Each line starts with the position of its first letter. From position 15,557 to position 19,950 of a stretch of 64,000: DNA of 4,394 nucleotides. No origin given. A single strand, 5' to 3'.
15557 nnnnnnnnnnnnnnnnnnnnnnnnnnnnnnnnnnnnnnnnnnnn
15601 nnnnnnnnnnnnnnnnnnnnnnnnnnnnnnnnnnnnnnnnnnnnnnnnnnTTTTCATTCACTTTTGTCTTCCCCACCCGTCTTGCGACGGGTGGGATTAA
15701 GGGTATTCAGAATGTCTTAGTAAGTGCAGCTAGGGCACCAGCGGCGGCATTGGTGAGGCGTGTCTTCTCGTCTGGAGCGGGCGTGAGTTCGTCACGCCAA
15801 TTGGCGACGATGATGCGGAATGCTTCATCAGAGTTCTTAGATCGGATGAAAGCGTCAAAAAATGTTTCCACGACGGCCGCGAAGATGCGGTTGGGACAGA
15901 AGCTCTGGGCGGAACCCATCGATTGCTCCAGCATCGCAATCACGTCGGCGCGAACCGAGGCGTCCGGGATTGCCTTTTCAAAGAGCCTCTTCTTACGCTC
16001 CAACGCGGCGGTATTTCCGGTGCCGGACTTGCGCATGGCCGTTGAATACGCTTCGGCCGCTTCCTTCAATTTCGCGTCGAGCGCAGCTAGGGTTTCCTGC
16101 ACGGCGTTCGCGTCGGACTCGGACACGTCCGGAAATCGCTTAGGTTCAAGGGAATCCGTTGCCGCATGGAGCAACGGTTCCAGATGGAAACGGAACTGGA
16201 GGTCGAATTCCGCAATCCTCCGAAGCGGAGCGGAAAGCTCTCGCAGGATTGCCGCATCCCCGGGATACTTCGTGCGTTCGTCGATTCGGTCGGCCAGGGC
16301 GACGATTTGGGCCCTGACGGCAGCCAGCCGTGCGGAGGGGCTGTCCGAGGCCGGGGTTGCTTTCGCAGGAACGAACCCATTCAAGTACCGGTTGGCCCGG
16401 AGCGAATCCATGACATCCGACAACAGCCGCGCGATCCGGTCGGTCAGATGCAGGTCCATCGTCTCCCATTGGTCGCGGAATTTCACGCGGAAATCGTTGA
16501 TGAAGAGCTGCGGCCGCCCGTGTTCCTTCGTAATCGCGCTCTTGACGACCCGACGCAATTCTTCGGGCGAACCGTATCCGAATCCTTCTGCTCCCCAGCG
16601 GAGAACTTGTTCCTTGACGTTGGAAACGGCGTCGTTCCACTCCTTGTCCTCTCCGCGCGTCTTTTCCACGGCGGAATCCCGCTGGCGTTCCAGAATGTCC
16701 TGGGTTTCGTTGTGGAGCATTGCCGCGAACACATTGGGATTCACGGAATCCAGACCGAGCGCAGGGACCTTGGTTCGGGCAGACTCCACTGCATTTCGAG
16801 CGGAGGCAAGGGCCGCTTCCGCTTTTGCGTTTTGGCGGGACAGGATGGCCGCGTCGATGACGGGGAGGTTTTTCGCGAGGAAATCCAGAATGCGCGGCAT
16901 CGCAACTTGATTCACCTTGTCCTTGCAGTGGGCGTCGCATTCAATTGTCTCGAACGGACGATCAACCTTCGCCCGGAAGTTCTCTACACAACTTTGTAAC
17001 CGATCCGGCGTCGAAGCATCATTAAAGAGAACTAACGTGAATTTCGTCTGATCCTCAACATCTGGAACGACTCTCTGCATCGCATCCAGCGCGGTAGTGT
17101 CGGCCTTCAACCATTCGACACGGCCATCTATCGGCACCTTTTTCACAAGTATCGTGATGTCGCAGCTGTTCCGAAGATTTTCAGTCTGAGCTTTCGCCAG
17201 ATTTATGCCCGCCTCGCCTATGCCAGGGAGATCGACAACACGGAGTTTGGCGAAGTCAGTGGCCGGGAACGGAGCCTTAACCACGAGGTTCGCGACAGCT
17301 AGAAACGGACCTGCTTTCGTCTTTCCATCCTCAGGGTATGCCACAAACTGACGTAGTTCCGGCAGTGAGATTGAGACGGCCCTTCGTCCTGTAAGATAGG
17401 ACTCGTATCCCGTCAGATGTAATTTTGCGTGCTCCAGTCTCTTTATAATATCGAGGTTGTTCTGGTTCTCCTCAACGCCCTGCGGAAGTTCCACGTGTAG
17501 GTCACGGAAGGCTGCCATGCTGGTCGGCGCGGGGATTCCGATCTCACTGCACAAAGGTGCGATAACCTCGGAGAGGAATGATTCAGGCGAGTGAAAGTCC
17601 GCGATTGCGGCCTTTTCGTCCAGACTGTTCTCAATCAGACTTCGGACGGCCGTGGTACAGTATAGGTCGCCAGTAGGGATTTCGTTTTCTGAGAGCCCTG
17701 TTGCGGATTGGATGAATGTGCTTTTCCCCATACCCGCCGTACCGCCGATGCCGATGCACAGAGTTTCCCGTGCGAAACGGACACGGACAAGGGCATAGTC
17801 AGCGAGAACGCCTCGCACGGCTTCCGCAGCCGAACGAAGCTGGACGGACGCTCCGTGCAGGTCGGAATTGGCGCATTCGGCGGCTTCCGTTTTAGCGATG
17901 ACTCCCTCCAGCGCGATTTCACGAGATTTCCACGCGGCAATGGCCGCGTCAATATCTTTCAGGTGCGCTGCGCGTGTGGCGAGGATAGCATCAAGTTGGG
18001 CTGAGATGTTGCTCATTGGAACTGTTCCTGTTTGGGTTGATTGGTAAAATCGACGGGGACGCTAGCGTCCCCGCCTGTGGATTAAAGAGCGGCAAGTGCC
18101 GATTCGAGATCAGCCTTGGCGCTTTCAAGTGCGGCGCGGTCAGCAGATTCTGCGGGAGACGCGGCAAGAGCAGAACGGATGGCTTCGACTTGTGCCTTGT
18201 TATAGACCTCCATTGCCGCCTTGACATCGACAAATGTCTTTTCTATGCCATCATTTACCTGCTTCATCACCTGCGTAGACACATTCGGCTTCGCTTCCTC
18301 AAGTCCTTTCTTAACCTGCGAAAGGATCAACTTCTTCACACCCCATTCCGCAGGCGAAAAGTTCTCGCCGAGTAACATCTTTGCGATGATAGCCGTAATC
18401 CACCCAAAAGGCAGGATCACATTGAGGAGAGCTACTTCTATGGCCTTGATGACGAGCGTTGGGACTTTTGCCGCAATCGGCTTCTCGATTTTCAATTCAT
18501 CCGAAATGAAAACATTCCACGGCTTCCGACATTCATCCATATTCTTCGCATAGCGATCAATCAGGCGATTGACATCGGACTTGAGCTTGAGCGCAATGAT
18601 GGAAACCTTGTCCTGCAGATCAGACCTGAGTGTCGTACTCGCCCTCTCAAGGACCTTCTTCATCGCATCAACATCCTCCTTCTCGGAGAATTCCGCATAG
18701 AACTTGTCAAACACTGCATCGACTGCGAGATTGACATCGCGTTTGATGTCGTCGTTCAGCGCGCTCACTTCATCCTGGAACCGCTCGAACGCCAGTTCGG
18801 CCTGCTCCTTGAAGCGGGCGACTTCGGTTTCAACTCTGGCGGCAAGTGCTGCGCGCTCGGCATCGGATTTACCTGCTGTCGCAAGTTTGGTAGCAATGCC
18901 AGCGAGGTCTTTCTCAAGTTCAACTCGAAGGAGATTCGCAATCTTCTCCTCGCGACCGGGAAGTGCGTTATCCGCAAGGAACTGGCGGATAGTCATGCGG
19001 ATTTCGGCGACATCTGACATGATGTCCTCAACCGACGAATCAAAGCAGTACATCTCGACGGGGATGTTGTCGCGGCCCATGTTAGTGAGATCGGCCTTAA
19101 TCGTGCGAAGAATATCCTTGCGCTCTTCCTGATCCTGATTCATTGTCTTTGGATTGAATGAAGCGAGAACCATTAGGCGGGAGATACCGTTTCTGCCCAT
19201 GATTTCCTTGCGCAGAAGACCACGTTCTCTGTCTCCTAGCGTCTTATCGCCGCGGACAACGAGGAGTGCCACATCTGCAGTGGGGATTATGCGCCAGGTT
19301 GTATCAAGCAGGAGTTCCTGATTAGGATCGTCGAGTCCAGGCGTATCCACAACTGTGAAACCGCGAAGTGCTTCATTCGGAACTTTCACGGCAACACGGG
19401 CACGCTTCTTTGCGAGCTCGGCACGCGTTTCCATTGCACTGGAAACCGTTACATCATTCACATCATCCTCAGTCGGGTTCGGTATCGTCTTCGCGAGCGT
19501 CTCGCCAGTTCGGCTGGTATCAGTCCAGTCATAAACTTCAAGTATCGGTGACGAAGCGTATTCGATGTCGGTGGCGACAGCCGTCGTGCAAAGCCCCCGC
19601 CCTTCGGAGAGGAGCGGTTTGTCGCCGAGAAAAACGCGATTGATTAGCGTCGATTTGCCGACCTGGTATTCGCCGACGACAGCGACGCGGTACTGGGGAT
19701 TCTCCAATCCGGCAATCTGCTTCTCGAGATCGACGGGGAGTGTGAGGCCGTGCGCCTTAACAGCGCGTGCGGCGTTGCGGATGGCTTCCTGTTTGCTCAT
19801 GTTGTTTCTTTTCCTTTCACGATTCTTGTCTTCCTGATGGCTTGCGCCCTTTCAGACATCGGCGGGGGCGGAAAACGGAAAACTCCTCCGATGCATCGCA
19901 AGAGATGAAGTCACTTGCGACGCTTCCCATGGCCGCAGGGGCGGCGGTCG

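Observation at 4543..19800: Eleven-gene operon with six dynamin-like/P-loop GTPases plus lipase and protease genes: candidate expanded Eleos/LeoABC-like system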

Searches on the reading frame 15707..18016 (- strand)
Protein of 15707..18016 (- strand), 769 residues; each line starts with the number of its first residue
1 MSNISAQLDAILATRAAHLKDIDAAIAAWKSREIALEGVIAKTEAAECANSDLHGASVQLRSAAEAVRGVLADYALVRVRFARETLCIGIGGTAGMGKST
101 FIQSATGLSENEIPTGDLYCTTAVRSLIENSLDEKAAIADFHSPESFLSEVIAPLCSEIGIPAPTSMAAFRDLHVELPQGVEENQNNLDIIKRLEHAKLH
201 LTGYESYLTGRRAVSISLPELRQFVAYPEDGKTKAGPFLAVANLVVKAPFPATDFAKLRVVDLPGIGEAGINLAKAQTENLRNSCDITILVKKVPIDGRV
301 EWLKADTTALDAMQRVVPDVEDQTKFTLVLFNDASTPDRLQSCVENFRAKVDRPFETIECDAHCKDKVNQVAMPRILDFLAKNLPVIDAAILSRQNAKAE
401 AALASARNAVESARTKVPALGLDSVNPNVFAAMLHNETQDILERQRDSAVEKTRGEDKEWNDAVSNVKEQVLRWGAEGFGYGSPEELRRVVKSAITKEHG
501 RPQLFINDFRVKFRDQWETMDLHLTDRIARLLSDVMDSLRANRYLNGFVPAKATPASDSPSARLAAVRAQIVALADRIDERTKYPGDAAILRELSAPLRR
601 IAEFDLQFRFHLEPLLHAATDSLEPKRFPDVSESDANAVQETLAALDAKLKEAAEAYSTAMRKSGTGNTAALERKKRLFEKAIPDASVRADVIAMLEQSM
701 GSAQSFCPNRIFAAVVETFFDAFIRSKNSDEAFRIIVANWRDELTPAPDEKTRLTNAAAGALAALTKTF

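Call 4: search_protein_families(library=pfam, proteins=[window:15707-18016:-], max_evalue=0.01)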
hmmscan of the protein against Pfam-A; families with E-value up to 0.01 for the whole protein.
window:15707-18016:- (769 aa): 0 families

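Call 5: search_protein_families(library=padloc, proteins=[window:15707-18016:-], max_evalue=0.01)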
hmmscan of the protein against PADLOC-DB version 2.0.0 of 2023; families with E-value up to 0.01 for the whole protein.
window:15707-18016:- (769 aa): 0 families

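Call 6: search_protein_families(library=ncbifam, proteins=[window:15707-18016:-], max_evalue=0.01)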
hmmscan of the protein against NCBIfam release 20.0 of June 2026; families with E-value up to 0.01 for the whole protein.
window:15707-18016:- (769 aa): 0 families

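Call 20: find_homologous_proteins(query=window:15707-18016:-)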
Query window:15707-18016:- (769 aa): 133 proteins with E <= 0.001 among 8000 candidates; the best 120 are listed.
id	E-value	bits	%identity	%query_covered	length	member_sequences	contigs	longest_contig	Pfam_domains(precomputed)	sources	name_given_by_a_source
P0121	0.0e+0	1686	100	100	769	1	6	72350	-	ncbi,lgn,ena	-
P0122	0.0e+0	1391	82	98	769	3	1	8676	-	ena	-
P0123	0.0e+0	1357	80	100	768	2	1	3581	-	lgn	-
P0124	0.0e+0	1341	80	100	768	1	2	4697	-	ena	-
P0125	0.0e+0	1112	70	100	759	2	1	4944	-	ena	-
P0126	0.0e+0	1092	68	100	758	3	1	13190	-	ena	-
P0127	0.0e+0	1040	66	100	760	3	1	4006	-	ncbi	-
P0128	0.0e+0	1037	66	98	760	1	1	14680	-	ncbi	-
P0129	0.0e+0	1036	66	100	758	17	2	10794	-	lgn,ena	-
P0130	0.0e+0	1036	65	100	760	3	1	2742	-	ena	-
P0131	0.0e+0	1036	66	100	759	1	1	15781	-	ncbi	-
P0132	0.0e+0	1032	65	98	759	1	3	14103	-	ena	-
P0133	0.0e+0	1016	64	98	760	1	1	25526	-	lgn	-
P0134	1.9e-296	1003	63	98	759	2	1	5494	-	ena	-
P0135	5.1e-291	985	64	100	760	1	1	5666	-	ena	-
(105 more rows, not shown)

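Call 23: search_solved_structures(query=A1, max_evalue=1, show_alignments=1)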
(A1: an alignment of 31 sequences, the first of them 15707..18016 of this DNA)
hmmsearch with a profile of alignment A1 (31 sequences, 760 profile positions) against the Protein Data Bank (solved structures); distinct sequences matched with E-value up to 1: 0.

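Call 31: predict_structure(alignment_id=A1)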
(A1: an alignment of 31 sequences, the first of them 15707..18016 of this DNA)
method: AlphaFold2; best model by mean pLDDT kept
length: 769 residues; sequences in the alignment: 31
mean_pLDDT: 82.9   pTM: 0.56
mean pLDDT of the five models: 82.9, 81.1, 80.7, 80.6, 78.4
residues with pLDDT >= 90: 207; 70-90: 472; 50-70: 73; < 50: 17
segments of 3 or more residues with pLDDT < 50: 606-611, 665-669, 700-704
pLDDT, mean of each block of 10 residues (from residue 1): 74 92 95 94 94 93 95 91 88 78 85 69 73 88 92 88 93 88 83 91 92 91 81 84 88 76 67 69 82 75 80 74 88 79 88 88 84 88 90 93 95 89 71 90 88 75 81 83 87 84 82 76 77 91 86 86 90 91 84 88 60 61 74 81 86 79 53 74 82 67 57 83 85 89 79 90 90
secondary structure, 60 per line:
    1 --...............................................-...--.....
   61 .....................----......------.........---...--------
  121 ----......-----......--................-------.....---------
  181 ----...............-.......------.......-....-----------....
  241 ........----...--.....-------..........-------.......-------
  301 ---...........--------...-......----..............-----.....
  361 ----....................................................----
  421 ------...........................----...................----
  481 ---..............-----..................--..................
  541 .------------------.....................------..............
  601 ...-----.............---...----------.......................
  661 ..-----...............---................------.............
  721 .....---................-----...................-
elements in order (helices of 4 or more, strands of 3 or more residues): H3-49 H56-81 E86-91 H98-106 E125-130 E136-141 H144-159 H167-171 H185-199 H201-207 E214-217 H222-225 H237-240 E241-248 E258-262 H270-279 E287-293 H304-314 E327-332 H337-350 E356-360 H365-416 H427-453 H458-476 H484-497 H503-520 H523-541 H560-580 H587-603 H609-621 H638-662 H668-682 H686-701 H708-725 H729-744 H750-768

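Call 34: fold_search(model_id=the predicted structure, library=pdb)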
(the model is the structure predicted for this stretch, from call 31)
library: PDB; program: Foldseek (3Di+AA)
matches with E <= 10: 363; with E <= 0.001: 38
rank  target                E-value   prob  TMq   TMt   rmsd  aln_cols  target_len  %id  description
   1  7zw6_A                1.1e-11  1.00  0.28  0.27  27.4       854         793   13  Oligomeric structure of SynDLP (released 2023-04-19)
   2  2j69_A                9.7e-11  1.00  0.24  0.27  47.0       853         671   12  Bacterial dynamin-like protein BDLP (released 2006-12-04)
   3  6j73_B                4.7e-10  1.00  0.22  0.30  51.9       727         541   12  Crystal structure of IniA from Mycobacterium smegmatis (released 2019-09-11)
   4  6j72                  7.3e-10  1.00  0.22  0.29  49.7       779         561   12  Crystal structure of IniA from Mycobacterium smegmatis with GTP bound (released 2019-09-11)
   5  9em7_A                7.6e-10  1.00  0.28  0.27  18.2       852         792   12  Oligomeric structure of SynDLP in presence of GTP (released 2024-09-11)
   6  6j73_A                1.7e-09  1.00  0.23  0.32  53.0       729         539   11  Crystal structure of IniA from Mycobacterium smegmatis (released 2019-09-11)
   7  2j68                  2.4e-09  1.00  0.19  0.21  45.4       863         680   13  Bacterial dynamin-like protein BDLP, GDP bound (released 2006-12-04)
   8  9em9_A                6.3e-08  1.00  0.28  0.39   9.3       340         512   14  Structure of SynDLP MGD with GMPPNP (released 2024-09-11)
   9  9kff                  2.4e-07  1.00  0.23  0.40  12.4       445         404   13  Truncated Fzo1 with modified LB, transition-like state (released 2025-08-27)
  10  9kfe                  1.2e-06  1.00  0.24  0.42  12.1       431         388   14  Truncated Fzo1 with modified LB, GTP-bound (released 2025-08-27)
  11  9kfd_A                1.3e-06  1.00  0.25  0.43  12.8       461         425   12  Truncated Fzo1,GTP-bound (released 2025-08-27)
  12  5yew_B                2.7e-06  1.00  0.24  0.40  10.5       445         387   11  Structural basis for GTP hydrolysis and conformational change of mitofusin 1 in mediating mitochondrial fusion (released 2018-01-31)
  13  5yew_C                3.1e-06  1.00  0.24  0.40  11.3       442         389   10  Structural basis for GTP hydrolysis and conformational change of mitofusin 1 in mediating mitochondrial fusion (released 2018-01-31)
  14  9kfd_B                3.2e-06  1.00  0.23  0.38  14.7       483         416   12  Truncated Fzo1,GTP-bound (released 2025-08-27)
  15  6jfm_B                5.4e-06  1.00  0.26  0.41   9.5       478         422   14  Mitofusin2 (MFN2)_T111D (released 2019-11-13)
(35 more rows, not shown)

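Call 48: list_cluster_members(proteins=[window:15707-18016:-, window:18082-19800:-, window:9042-11942:-, window:5191-6177:-, window:7051-7791:-])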
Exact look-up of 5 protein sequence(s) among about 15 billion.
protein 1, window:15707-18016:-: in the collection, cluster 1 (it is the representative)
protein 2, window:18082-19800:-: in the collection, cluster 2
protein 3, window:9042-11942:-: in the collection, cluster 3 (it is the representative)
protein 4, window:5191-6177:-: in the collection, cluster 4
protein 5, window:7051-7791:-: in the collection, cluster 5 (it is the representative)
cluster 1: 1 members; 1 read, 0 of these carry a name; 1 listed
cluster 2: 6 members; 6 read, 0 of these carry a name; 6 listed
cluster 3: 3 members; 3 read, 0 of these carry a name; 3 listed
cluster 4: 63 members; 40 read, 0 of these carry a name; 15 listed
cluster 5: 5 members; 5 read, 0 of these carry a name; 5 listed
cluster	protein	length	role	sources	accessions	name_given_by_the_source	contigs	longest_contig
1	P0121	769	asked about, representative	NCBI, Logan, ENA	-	-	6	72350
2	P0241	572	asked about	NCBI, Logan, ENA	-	-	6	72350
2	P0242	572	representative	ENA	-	-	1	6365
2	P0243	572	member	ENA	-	-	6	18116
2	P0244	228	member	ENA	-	-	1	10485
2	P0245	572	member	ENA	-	-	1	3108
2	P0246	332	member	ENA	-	-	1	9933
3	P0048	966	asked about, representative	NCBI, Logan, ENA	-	-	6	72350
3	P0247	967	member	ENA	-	-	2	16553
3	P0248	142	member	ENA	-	-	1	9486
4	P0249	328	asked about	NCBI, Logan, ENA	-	-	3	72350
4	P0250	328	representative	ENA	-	-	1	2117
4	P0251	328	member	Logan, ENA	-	-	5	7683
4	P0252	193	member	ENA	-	-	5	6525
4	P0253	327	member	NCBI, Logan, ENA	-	-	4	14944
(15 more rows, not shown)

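Call 78: search_protein_representatives(alignment_id=A1)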
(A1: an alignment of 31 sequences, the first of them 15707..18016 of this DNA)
Query: 31 sequences, 760 profile positions. Proteins with E-value up to 0.001 (for the whole library): 1129; up to 1e-10: 959; up to 1e-30: 558. The best 150 are listed.
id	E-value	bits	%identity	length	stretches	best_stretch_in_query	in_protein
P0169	0.0e+00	1233.9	-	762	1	1-759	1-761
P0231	0.0e+00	1201.9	-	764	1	1-759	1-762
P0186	0.0e+00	1130.1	-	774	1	2-758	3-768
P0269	7.2e-283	956.8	-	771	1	1-758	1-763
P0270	1.2e-278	942.9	-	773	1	2-759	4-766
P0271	5.8e-261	884.4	-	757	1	1-758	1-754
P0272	4.7e-230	782.2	-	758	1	1-759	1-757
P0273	5.1e-228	775.5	-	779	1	3-739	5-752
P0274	4.4e-166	570.7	-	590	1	182-758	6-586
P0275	1.6e-145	502.6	-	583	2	153-655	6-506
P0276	2.1e-125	436.2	-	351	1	414-759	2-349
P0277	8.1e-122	424.3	-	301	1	3-293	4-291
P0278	2.1e-111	389.9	-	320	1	1-252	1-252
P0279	4.8e-96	339.1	-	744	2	3-567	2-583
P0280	9.8e-96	338.0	-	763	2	3-541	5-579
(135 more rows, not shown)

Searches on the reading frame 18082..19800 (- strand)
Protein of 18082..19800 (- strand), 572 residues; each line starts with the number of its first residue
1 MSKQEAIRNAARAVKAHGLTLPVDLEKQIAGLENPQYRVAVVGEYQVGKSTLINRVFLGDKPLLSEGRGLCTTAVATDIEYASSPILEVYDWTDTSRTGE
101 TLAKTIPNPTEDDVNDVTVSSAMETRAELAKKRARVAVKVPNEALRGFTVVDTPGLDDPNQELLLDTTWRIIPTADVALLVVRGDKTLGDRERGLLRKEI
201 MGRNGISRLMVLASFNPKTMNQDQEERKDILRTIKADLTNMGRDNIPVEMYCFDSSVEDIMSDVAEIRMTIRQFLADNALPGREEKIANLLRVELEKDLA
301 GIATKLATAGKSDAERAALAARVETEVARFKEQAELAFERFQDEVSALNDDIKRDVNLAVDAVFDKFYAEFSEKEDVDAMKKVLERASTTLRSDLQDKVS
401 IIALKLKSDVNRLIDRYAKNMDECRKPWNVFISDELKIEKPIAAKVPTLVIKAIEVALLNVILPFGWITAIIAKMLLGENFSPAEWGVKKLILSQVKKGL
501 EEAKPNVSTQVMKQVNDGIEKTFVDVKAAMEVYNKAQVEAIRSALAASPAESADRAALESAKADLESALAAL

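Call 4: search_protein_families(library=pfam, proteins=[window:18082-19800:-], max_evalue=0.01)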
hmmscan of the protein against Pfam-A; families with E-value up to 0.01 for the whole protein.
window:18082-19800:- (572 aa): 2 families
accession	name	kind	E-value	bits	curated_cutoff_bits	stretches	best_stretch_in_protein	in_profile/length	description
PF00350.29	Dynamin_N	-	2.1e-13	51.1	27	1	39-201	1-155/168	Dynamin family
PF01926.29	MMR_HSR1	-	2.4e-08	34.5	21.9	1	38-191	1-92/113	50S ribosome-binding GTPase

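Call 5: search_protein_families(library=padloc, proteins=[window:18082-19800:-], max_evalue=0.01)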
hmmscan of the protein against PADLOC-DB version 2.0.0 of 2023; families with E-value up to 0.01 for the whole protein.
window:18082-19800:- (572 aa): 2 families
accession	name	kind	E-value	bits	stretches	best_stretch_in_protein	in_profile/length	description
PDLC03841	LeoBC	-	3e-21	74.2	2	273-545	280-536/601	-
PDLC03839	LeoA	-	3.9e-12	44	2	146-559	103-544/559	-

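Call 6: search_protein_families(library=ncbifam, proteins=[window:18082-19800:-], max_evalue=0.01)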
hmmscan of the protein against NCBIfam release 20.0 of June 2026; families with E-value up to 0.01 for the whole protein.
window:18082-19800:- (572 aa): 8 families
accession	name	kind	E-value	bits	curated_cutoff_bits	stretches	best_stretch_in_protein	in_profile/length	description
TIGR03918.1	GTP_HydF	equivalog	1.9e-08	33.5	325.55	1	149-228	59-138/392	[FeFe] hydrogenase H-cluster maturation GTPase HydF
TIGR03594.1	GTPase_EngA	equivalog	5.7e-08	32.2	306.7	1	33-84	172-223/432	ribosome biogenesis GTPase Der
TIGR00436.1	era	equivalog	4.6e-06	26.2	116.25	0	38-65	2-29/270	GTPase Era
NF000908.1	PRK00089.1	equivalog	1.3e-05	24.6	237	0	39-56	6-23/291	GTPase Era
TIGR00231.1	small_GTP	domain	2.5e-05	24.1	42.5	1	37-190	4-99/164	GTP-binding protein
NF002828.0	PRK03003.1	equivalog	0.00041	19.1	631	1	24-57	28-61/477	ribosome biogenesis GTPase Der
TIGR03596.1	GTPase_YlqF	equivalog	0.0017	17.8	208.2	1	27-56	109-138/276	ribosome biogenesis GTPase YlqF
TIGR00450.1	mnmE_trmE_thdF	equivalog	0.0029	16.7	252.6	0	29-80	203-253/446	tRNA uridine-5-carboxymethylaminomethyl(34) synthesis GTPase MnmE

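Call 53: search_solved_structures(query=window:18082-19800:-, max_evalue=0.01)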
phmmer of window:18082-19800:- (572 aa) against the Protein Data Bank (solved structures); distinct sequences matched with E-value up to 0.01: 1.
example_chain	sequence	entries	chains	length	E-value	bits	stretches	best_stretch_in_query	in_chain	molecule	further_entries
1mky_A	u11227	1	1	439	0.006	18.4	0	36-70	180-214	Probable GTP-binding protein engA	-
